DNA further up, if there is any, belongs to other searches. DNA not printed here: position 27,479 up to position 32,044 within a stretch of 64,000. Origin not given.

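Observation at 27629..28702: Isoleucyl-tRNA synthetase fused to an HhH / zinc-ribbon / DUF835-like C-terminal module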

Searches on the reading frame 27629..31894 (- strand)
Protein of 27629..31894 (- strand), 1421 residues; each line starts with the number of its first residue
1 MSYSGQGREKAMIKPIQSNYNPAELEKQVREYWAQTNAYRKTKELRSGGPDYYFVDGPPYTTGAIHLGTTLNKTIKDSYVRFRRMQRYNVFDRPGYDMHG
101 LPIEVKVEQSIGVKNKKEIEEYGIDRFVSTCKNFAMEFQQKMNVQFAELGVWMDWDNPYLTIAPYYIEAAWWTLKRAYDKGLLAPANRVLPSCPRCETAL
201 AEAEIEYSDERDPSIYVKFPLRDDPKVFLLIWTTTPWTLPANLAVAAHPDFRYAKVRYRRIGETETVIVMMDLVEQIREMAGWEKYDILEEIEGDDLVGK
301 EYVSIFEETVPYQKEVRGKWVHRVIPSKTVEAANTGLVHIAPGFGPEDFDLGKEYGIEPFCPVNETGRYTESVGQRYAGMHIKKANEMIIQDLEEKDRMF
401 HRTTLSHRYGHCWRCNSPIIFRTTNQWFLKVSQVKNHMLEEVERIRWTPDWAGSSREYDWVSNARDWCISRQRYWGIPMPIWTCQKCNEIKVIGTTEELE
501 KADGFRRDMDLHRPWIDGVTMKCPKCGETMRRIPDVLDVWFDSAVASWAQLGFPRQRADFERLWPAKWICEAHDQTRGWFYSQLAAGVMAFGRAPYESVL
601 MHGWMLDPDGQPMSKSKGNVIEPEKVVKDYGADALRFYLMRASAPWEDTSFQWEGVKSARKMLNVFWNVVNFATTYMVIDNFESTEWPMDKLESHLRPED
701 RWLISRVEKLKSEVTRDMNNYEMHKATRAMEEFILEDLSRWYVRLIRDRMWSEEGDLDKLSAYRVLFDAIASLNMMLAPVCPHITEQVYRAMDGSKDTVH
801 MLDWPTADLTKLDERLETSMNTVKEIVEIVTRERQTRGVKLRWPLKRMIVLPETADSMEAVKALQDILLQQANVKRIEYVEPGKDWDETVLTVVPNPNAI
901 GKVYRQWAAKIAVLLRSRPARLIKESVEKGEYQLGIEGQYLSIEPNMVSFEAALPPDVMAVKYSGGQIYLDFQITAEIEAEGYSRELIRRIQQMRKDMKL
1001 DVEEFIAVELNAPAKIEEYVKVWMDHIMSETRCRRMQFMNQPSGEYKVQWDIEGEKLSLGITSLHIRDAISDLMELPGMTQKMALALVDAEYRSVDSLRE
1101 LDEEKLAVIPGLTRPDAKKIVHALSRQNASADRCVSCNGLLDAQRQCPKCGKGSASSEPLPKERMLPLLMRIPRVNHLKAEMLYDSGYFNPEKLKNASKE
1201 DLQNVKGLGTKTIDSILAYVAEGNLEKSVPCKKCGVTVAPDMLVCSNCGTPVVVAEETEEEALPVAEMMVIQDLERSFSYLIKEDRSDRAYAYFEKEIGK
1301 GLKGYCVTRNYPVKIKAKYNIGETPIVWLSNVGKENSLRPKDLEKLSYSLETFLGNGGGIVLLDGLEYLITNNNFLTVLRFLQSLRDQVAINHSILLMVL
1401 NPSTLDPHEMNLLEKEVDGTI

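Call 3: search_protein_families(library=pfam, proteins=[window:27629-31894:-], max_evalue=0.1)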
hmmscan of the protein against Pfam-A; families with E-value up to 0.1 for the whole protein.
window:27629-31894:- (1421 aa): 15 families
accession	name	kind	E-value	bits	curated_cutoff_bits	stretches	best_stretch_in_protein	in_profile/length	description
PF00133.28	tRNA-synt_1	-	3.3e-127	425.1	22.7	1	30-648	3-410/414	tRNA synthetases class I (I, L, M and V)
PF08264.19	Anticodon_1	-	2.5e-35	122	25.1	1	700-847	1-146/148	Anticodon-binding domain of tRNA ligase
PF05763.18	DUF835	-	4.4e-33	114.4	33.1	1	1286-1416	4-135/136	Protein of unknown function (DUF835)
PF09334.17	tRNA-synt_1g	-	1.9e-28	99.8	20.1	3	585-658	301-373/391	tRNA synthetases class I (M)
PF19302.4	DUF5915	-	3e-24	86.1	27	1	865-1062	1-193/195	Domain of unknown function (DUF5915)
PF14520.12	HHH_5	-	5.4e-19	68.9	27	2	1071-1124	2-55/57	Helix-hairpin-helix domain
PF00633.29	HHH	-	1.5e-07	31.4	24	1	1192-1219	3-30/30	Helix-hairpin-helix motif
PF12826.13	HHH_2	-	1.7e-05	25.3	27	1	1188-1223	23-58/64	Helix-hairpin-helix motif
PF01921.24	tRNA-synt_1f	-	7.6e-05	22.2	27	1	600-656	270-325/360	tRNA synthetases class I (K)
PF01406.26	tRNA-synt_1e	-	0.00036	20.4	27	1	591-642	233-283/301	tRNA synthetases class I (C) catalytic domain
PF13240.11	Zn_Ribbon_1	-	0.00093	19.4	25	1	1231-1252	2-23/23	zinc-ribbon domain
PF12836.13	HHH_3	-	0.0014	19.2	27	0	1196-1221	10-35/65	Helix-hairpin-helix motif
PF11731.14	Cdd1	-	0.014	16.1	25.5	0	1067-1106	2-41/86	Pathogenicity locus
PF03118.21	RNA_pol_A_CTD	-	0.037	14.2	23.8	0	1194-1219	39-64/67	Bacterial RNA polymerase, alpha chain C terminal domain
PF19108.5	DUF5795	-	0.073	13.6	27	0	1132-1152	24-44/74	Family of unknown function (DUF5795)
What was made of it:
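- On DUF835 (PF05763): 114.4 bits against 33.1, E=4.4e-33, covering 132 of 136 profile positions (call 3).
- On (HhH)2 domain (HHH_5, PF14520): 68.9 bits against 27, in two stretches (call 3).
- On Zinc ribbon: Pfam Zn_Ribbon_1 scores 19.4 bits, below the cut-off of 25, and only for the second set (call 3).
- The tail starts directly after the C-terminal DUF5915 domain (call 3).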

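Call 4: search_protein_families(library=ncbifam, proteins=[window:27629-31894:-], max_evalue=0.1)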
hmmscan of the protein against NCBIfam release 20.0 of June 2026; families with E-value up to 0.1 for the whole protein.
window:27629-31894:- (1421 aa): 28 families (the best 25 are shown)
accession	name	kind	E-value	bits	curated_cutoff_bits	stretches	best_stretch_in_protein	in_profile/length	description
TIGR00392.1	ileS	equivalog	1.6e-288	959.6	621.4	1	18-859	4-858/861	isoleucine--tRNA ligase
NF000258.1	MupB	exception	7.5e-186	619.9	1900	1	26-1011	9-980/1033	mupirocin-resistant isoleucine--tRNA ligase MupB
NF000257.1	MupA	exception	2.1e-179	598.5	1900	1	27-1021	10-984/1024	mupirocin-resistant isoleucine--tRNA ligase MupA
TIGR00422.1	valS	equivalog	8.7e-163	543.4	612.1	2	333-942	266-849/863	valine--tRNA ligase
NF009687.0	PRK13208.1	equivalog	1.7e-156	522.6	738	2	324-887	255-796/801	valine--tRNA ligase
NF004349.1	PRK05729.1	equivalog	5.1e-135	451.8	704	2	332-888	259-778/860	valine--tRNA ligase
NF040702.1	ileS_w_GNAT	exception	1.3e-129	433.7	1999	2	262-835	443-1003/1100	isoleucine--tRNA ligase, N-acetyltransferase domain-containing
NF011492.0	PRK14900.1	equivalog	5.1e-101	339.2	1783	2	334-879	277-798/1044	valine--tRNA ligase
NF000540.1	alt_ValS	exception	1.2e-80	271.6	900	2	375-876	335-825/827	valine--tRNA ligase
NF008957.0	PRK12300.1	subfamily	2.6e-59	201.1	677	3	601-866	616-848/946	leucine--tRNA ligase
TIGR00395.1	leuS_arch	equivalog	1.1e-50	172.6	648.5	3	557-864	565-816/938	leucine--tRNA ligase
TIGR00396.1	leuS_bact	equivalog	2.8e-49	168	548.4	4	20-208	1-170/843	leucine--tRNA ligase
TIGR00398.1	metG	equivalog_domain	2.7e-35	122.1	336.35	3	594-801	310-510/530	methionine--tRNA ligase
NF001100.0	PRK00133.1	equivalog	1.8e-28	99.5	587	2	411-806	174-516/676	methionine--tRNA ligase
NF008900.0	PRK12267.1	equivalog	2.2e-27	95.9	598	2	536-806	224-490/648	methionine--tRNA ligase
NF003301.0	PRK04301.1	equivalog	2.3e-05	23.7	259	0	1071-1146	5-79/316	DNA repair and recombination protein RadA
NF001824.0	PRK00558.1-5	equivalog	0.00043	18.8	451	0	1070-1129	591-649/652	excinuclease ABC subunit UvrC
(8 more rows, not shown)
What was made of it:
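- On Isoleucine--tRNA ligase (TIGR00392 equivalog): 959.6 bits against a cut-off of 621.4, over residues 18-859 (call 4).
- NCBIfam RadA models touch the first HhH unit (call 4). The RadA model scores are far below their cut-offs (23.7 against 259, call 4).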
